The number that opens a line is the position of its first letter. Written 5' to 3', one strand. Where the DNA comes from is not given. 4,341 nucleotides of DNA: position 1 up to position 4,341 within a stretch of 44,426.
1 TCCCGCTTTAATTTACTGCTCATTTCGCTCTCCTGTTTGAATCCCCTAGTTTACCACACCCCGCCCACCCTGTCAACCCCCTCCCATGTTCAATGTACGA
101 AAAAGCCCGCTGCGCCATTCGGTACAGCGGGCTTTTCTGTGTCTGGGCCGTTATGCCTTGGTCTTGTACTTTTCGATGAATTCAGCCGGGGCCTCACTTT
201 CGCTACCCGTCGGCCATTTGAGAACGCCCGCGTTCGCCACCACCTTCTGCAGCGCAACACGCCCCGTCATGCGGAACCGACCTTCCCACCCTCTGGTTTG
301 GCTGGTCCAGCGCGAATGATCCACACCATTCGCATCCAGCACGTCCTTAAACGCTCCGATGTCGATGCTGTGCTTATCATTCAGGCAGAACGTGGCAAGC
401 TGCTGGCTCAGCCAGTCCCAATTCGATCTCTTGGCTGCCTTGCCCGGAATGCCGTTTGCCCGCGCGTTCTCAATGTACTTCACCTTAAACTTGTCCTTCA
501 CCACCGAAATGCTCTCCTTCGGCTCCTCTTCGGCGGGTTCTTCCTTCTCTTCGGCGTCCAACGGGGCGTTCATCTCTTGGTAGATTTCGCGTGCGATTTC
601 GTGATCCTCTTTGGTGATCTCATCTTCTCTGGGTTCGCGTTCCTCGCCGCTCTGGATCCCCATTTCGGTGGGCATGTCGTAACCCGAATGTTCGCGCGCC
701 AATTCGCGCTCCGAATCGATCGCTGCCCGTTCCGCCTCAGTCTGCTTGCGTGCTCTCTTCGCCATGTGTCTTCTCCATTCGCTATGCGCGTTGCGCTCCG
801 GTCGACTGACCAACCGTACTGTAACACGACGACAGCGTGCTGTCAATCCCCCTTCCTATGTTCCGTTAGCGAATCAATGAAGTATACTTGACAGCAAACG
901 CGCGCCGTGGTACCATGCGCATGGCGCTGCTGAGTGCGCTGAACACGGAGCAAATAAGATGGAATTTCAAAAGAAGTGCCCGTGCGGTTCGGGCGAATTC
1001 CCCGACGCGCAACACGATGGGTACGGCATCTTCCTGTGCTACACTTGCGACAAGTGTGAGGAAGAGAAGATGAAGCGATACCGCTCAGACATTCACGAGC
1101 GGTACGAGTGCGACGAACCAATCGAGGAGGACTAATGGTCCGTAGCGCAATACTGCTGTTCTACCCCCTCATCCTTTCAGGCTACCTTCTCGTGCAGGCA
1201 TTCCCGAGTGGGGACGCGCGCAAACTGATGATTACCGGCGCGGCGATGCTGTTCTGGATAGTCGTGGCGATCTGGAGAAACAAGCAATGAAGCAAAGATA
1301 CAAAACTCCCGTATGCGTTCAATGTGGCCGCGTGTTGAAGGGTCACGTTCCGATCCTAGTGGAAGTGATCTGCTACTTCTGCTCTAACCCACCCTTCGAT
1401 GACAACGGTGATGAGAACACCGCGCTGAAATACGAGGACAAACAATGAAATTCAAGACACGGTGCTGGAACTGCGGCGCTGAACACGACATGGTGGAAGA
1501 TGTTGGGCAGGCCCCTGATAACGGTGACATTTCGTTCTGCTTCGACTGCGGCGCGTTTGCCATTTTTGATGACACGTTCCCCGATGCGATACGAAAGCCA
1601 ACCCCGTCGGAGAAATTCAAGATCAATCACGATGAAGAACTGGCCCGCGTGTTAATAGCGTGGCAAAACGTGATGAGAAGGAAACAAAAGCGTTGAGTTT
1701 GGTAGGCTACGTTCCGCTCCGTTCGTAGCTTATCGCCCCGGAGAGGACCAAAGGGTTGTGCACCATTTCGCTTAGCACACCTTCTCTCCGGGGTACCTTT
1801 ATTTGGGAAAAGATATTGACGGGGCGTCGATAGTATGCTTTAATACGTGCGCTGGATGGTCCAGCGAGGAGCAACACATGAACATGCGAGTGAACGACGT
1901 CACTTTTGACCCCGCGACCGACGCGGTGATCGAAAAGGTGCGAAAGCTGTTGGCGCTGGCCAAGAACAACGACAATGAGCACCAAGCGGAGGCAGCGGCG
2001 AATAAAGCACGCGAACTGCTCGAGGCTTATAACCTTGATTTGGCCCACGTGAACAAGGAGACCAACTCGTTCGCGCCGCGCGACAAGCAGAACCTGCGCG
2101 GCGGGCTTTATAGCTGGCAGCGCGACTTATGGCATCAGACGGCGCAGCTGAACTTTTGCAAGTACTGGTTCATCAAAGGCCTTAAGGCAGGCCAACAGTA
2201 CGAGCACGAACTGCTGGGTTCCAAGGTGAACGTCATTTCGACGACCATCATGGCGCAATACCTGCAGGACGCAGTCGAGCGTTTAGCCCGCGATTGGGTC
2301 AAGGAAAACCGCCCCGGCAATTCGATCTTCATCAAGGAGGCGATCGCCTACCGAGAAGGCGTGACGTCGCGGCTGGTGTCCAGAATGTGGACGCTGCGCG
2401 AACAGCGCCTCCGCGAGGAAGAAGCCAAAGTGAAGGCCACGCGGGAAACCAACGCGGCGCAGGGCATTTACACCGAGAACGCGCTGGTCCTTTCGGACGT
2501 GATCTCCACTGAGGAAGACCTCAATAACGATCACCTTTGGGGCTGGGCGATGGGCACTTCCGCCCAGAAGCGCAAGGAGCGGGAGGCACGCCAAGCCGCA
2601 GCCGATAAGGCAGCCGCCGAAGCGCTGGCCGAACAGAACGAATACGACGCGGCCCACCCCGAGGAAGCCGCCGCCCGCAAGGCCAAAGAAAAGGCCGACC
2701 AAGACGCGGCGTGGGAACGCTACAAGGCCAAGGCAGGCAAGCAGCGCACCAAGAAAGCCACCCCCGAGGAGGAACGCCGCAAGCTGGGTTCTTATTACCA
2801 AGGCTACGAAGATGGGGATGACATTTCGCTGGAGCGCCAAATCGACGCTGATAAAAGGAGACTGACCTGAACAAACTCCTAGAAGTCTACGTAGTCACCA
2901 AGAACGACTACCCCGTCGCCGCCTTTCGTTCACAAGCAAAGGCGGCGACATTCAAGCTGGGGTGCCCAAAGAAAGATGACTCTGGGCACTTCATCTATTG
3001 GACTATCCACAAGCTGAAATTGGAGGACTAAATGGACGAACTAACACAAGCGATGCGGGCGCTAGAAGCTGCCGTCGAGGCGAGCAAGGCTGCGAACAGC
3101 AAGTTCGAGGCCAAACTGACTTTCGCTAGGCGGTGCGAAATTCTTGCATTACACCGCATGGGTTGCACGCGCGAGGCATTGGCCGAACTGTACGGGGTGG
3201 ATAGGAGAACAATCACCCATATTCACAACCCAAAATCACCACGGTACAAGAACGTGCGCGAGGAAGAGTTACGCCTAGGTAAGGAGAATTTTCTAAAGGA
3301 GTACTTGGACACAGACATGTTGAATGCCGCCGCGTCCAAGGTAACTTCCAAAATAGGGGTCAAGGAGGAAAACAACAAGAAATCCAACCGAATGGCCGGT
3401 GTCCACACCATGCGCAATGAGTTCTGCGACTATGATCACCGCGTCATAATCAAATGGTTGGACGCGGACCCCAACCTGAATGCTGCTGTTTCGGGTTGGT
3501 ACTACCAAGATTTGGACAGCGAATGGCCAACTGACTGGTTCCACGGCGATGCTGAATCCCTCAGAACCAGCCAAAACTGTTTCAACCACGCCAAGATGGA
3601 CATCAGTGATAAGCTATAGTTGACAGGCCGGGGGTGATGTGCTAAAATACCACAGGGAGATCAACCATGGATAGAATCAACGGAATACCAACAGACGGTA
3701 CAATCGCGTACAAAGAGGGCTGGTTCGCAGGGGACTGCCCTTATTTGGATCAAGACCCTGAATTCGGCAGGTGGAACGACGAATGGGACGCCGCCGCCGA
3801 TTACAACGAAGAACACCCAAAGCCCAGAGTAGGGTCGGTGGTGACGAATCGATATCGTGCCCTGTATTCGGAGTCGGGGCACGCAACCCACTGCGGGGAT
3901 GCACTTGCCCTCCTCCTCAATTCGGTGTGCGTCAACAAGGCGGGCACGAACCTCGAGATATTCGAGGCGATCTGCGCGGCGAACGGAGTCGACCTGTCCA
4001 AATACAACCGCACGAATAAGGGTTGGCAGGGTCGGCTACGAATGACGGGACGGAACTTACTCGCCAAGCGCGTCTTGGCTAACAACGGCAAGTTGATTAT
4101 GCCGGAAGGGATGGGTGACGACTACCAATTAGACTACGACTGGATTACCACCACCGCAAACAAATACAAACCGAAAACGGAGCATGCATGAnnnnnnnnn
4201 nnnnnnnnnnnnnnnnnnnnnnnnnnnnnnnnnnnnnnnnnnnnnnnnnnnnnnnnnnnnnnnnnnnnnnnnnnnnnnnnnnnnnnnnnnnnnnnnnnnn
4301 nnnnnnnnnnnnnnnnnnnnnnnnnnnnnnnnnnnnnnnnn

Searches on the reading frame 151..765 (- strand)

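Call 3: search_protein_families(library=pfam, proteins=[window:151-765:-], max_evalue=1)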
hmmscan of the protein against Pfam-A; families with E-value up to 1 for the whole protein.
window:151-765:- (204 aa): 4 families
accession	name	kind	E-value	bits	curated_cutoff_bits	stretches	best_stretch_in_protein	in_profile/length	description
PF08693.15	SKG6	-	0.01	15.2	30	1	8-109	360-459/668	SKG6 family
PF22251.1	PFF1_TM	-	0.14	12.1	32.3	1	12-126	129-242/300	Vacuolar membrane protease, transmembrane domain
PF01881.21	Cas_Cas6_C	-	0.15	13.3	23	1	139-180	84-111/125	CRISPR associated protein Cas6, C-terminal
PF05557.18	MAD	-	0.42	9.4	30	1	4-93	25-113/661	Mitotic checkpoint protein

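Call 4: search_protein_families(library=phrogs, proteins=[window:151-765:-], max_evalue=0.1)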
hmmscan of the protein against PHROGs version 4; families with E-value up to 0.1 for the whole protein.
window:151-765:- (204 aa): 0 families

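Call 50: search_protein_families(library=ncbifam, proteins=[window:151-765:-], max_evalue=1)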
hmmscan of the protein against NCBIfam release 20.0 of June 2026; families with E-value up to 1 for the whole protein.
window:151-765:- (204 aa): 0 families

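Call 51: search_protein_families(library=padloc, proteins=[window:151-765:-], max_evalue=1)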
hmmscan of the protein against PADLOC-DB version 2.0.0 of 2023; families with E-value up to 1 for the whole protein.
window:151-765:- (204 aa): 0 families

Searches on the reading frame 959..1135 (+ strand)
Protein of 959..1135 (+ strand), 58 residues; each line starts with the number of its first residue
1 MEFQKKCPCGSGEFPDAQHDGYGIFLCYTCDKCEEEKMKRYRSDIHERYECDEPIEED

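Call 78: search_protein_families(library=pfam, proteins=[window:959-1135:+], max_evalue=0.1)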
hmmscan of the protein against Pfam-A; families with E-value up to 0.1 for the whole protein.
window:959-1135:+ (58 aa): 1 family
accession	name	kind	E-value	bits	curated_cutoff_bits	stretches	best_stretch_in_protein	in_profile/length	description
PF01780.25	Ribosomal_L37ae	-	0.027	15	21.9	1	28-53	34-59/85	Ribosomal L37ae protein family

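Call 79: search_protein_families(library=phrogs, proteins=[window:959-1135:+], max_evalue=0.01)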
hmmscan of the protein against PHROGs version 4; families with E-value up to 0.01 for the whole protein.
window:959-1135:+ (58 aa): 0 families

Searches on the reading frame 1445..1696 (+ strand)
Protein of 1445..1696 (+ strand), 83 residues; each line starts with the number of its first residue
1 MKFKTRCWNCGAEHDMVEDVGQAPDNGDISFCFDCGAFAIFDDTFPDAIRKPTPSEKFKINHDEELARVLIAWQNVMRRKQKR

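Call 78: search_protein_families(library=pfam, proteins=[window:1445-1696:+], max_evalue=0.1)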
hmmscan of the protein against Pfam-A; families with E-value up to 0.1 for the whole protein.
window:1445-1696:+ (83 aa): 4 families
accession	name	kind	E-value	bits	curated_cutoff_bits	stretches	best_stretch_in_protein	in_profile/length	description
PF13248.11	Zn_ribbon_3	-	0.0016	18.3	27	1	4-14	2-11/26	zinc-ribbon domain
PF23458.2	DUF7130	-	0.0058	16.9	35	0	4-20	53-69/89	Domain of unknown function (DUF7130)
PF13240.11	Zn_Ribbon_1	-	0.033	14.4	25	0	7-15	2-10/23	zinc-ribbon domain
PF12773.13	DZR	-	0.061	13.9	27.3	0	5-16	25-36/45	Double zinc ribbon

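Call 79: search_protein_families(library=phrogs, proteins=[window:1445-1696:+], max_evalue=0.01)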
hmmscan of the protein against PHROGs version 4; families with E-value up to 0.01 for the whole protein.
window:1445-1696:+ (83 aa): 0 families

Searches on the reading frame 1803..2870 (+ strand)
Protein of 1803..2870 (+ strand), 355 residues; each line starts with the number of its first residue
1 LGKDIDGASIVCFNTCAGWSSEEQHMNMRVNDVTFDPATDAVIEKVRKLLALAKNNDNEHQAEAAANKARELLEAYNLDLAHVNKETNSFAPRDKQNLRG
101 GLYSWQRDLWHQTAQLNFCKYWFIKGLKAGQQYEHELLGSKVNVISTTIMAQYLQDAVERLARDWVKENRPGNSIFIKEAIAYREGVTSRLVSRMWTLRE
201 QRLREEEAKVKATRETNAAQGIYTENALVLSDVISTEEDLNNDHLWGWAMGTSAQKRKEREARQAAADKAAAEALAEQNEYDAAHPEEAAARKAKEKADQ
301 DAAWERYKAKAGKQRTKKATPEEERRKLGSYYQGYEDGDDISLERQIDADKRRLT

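Call 23: search_protein_families(library=phrogs, proteins=[window:1803-2870:+], max_evalue=0.001)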
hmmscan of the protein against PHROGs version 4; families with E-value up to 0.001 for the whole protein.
window:1803-2870:+ (355 aa): 1 family
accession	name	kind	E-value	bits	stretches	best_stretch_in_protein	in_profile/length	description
phrog_421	-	unknown function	1.8e-25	90.8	1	39-353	6-236/241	unknown function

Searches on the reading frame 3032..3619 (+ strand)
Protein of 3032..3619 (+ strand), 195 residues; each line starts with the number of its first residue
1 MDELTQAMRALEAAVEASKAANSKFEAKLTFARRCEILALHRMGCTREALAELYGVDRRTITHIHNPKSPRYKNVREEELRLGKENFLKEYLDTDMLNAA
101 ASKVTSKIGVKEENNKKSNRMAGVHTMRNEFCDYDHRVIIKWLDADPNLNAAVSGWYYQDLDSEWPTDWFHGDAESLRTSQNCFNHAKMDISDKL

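Call 23: search_protein_families(library=phrogs, proteins=[window:3032-3619:+], max_evalue=0.001)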
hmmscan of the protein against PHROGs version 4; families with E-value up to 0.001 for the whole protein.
window:3032-3619:+ (195 aa): 2 families
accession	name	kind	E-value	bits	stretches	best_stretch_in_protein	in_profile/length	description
phrog_664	-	DNA, RNA and nucleotide metabolism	9.5e-05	23.3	1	15-63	23-71/210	DNA binding protein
phrog_517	-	DNA, RNA and nucleotide metabolism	0.00055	21.8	0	9-62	62-119/128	HTH DNA binding protein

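Call 78: search_protein_families(library=pfam, proteins=[window:3032-3619:+], max_evalue=0.1)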
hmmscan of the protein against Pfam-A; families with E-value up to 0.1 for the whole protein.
window:3032-3619:+ (195 aa): 3 families
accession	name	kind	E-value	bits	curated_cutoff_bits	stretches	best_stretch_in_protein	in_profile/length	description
PF13551.12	HTH_29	-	0.00087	19.8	28.1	1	34-65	1-33/64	Winged helix-turn helix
PF20432.4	Xre-like-HTH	-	0.0069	17.1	25.8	1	40-63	19-42/63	Antitoxin Xre-like helix-turn-helix domain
PF13384.12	HTH_23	-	0.014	15.7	24.6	1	30-65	3-38/50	Homeodomain-like domain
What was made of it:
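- Another phage protein with a sub-threshold HTH match (3032-3619; calls 23, 78) or a host factor could bind the palindrome equally well.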

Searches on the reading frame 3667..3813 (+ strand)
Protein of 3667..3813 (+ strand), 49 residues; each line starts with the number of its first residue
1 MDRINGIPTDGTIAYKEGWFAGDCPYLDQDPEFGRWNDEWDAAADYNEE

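Call 65: search_solved_structures(query=A5, max_evalue=10, show_alignments=3)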
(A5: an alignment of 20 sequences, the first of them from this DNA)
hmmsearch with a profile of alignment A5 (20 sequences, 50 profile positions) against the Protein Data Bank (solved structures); distinct sequences matched with E-value up to 10: 4.
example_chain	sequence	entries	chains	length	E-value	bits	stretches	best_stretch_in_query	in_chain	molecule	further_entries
5a8o_A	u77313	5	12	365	0.69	12.5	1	17-47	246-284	PUTATIVE RETAINING B-GLYCOSIDASE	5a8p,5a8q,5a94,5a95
5a8m_A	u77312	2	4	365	0.7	12.4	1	17-47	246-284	PUTATIVE RETAINING B-GLYCOSIDASE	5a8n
5iqj_A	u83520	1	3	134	1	11.9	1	16-30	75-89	Uncharacterized protein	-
8ijy_A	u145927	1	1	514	5.4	9.6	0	32-48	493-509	Deoxyribodipyrimidine photolyase-related protein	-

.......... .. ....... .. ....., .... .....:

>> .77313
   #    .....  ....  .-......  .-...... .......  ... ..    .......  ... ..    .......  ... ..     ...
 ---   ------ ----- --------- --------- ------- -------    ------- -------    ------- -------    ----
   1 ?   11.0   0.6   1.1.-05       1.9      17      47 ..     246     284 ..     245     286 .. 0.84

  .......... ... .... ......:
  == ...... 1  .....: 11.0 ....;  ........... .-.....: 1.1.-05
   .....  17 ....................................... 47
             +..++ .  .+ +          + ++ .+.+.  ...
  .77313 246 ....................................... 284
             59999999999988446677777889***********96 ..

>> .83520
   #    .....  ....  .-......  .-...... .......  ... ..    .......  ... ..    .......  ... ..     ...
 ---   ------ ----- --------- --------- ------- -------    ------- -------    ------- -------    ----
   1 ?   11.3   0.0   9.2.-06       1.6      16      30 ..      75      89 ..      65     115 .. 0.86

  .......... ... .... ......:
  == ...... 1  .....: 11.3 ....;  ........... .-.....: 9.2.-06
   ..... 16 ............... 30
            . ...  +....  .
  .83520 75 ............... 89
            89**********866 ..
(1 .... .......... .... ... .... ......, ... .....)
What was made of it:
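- On Rmf/CrpP (N-terminus of m2 only): No RMF chain was found in the PDB profile search (call 65).
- Closest known: Rmf/CrpP family. Different: A profile search finds no RMF chain among PDB sequences (call 65).
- A profile of the motif finds no RMF chain among PDB sequences (call 65).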

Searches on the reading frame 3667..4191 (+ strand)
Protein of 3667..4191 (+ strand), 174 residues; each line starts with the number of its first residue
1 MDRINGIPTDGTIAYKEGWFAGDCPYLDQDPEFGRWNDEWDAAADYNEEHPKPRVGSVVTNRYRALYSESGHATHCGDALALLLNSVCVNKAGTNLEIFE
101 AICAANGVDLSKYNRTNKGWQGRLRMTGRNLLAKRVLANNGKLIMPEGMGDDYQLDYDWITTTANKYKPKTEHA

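Call 3: search_protein_families(library=pfam, proteins=[window:3667-4191:+], max_evalue=1)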
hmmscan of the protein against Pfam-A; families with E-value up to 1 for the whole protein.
window:3667-4191:+ (174 aa): 1 family
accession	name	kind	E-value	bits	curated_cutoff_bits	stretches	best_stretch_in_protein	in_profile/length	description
PF11173.13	DUF2960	-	0.018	15.9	27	1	97-118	25-46/79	Protein of unknown function (DUF2960)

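Call 4: search_protein_families(library=phrogs, proteins=[window:3667-4191:+], max_evalue=0.1)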
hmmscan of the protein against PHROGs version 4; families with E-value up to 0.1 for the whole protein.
window:3667-4191:+ (174 aa): 0 families

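Call 34: search_dna_similar(query=window:3667-4191:+, collection=phages, mode=protein, max_evalue=0.01, max_rows=40)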
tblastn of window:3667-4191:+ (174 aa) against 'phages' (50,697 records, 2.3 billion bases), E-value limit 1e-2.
Records with a match: 3; places in all: 7; records where one place covers at least 80% of the query: 2.
Best place of each record, by identity: <60% 3.
By first word of the organism name: Ochrobactrum 2; Burkholderia 1.
By host as written in the record: Ochrobactrum sp. POC9 2; Burkholderia multivorans 1.
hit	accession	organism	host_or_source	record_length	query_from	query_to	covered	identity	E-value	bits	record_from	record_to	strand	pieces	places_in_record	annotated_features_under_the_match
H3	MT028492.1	Ochrobactrum phage vB_OspP_OH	Ochrobactrum sp. POC9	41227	5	152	85%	52.8%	5e-37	140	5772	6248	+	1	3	hypothetical protein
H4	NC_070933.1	Ochrobactrum phage vB_OspP_OH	Ochrobactrum sp. POC9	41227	5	152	85%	52.8%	5e-37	140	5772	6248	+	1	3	hypothetical protein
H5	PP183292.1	Burkholderia phage Bm1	Burkholderia multivorans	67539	52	139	51%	34.1%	1e-2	42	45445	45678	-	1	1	hypothetical protein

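Call 35: search_dna_similar(query=window:3667-4191:+, collection=plasmids, mode=protein, max_evalue=0.01, max_rows=30)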
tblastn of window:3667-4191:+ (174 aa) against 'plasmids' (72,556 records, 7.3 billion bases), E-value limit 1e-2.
No match.
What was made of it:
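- Tried and rejected: Plasmids gave no hit (call 35).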

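Call 50: search_protein_families(library=ncbifam, proteins=[window:3667-4191:+], max_evalue=1)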
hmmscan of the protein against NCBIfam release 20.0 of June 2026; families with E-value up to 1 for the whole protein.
window:3667-4191:+ (174 aa): 1 family
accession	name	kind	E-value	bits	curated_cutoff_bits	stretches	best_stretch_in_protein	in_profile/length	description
NF041850.1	VI_secsys_TagV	equivalog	0.17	11.6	300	1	58-138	57-140/166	type VI secretion system accessory protein TagV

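Call 51: search_protein_families(library=padloc, proteins=[window:3667-4191:+], max_evalue=1)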
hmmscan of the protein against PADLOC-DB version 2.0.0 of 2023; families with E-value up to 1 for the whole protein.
window:3667-4191:+ (174 aa): 0 families

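Call 75: get_annotated_region(hit=H5, flank=4000)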
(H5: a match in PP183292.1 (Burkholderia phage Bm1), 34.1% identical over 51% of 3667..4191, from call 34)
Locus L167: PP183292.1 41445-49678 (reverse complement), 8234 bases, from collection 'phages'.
description: Burkholderia phage Bm1, complete genome.
organism: Burkholderia phage Bm1 (NCBI taxid 3117420)
taxonomy: Viruses; Duplodnaviria; Heunggongvirae; Uroviricota; Caudoviricetes
host: Burkholderia multivorans; source: -; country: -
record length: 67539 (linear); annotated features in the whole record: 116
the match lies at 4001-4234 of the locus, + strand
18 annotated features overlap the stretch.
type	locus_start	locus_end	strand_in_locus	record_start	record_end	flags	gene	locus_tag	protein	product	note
CDS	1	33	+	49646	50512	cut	-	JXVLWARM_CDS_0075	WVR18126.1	hypothetical protein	-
CDS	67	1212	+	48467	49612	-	-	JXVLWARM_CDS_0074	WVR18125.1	hypothetical protein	-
CDS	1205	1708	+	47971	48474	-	-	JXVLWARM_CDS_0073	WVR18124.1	dUTPase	-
CDS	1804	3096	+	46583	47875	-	-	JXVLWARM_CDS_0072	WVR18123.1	Dda-like helicase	-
CDS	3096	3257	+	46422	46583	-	-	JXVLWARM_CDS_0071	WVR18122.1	hypothetical protein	-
CDS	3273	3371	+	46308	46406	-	-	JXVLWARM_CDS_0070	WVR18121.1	hypothetical protein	-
CDS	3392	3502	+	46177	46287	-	-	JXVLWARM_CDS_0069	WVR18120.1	hypothetical protein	-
CDS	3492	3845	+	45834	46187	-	-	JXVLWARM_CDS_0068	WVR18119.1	hypothetical protein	-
CDS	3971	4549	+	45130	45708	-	-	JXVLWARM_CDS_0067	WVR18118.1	hypothetical protein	-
CDS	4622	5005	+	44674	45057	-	-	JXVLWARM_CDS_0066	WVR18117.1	hypothetical protein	-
CDS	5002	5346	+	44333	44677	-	-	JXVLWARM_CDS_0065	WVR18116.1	hypothetical protein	-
CDS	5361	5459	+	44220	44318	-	-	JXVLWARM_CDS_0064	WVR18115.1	hypothetical protein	-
CDS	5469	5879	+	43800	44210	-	-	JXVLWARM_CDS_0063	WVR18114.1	hypothetical protein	-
CDS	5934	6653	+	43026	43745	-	-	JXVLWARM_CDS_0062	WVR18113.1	hypothetical protein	-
CDS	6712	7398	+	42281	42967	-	-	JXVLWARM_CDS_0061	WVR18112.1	hypothetical protein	-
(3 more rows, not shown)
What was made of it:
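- Closest known: phrog_8941 / Burkholderia phage Bm1 CDS_0067. Same: It also lies in a replication-gene neighbourhood (call 75).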

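Call 78: search_protein_families(library=pfam, proteins=[L167:3971-4549:+], max_evalue=0.1)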
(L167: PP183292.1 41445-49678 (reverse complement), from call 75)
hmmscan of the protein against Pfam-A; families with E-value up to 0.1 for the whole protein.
L167:3971-4549:+ (192 aa): 1 family
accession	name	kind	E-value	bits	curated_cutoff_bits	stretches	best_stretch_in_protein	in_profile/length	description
PF02862.22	DDHD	-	0.0019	18.9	28.3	1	33-183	55-209/258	DDHD domain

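Call 79: search_protein_families(library=phrogs, proteins=[L167:3971-4549:+], max_evalue=0.01)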
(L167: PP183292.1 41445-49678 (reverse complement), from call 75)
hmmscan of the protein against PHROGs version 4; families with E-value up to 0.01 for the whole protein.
L167:3971-4549:+ (192 aa): 2 families
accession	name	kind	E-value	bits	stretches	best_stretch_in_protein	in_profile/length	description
phrog_8941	-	unknown function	4.2e-10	40.7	1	21-85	16-85/230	-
phrog_12506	-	tail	0.0015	19.1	1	38-76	143-181/218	tail length tape measure protein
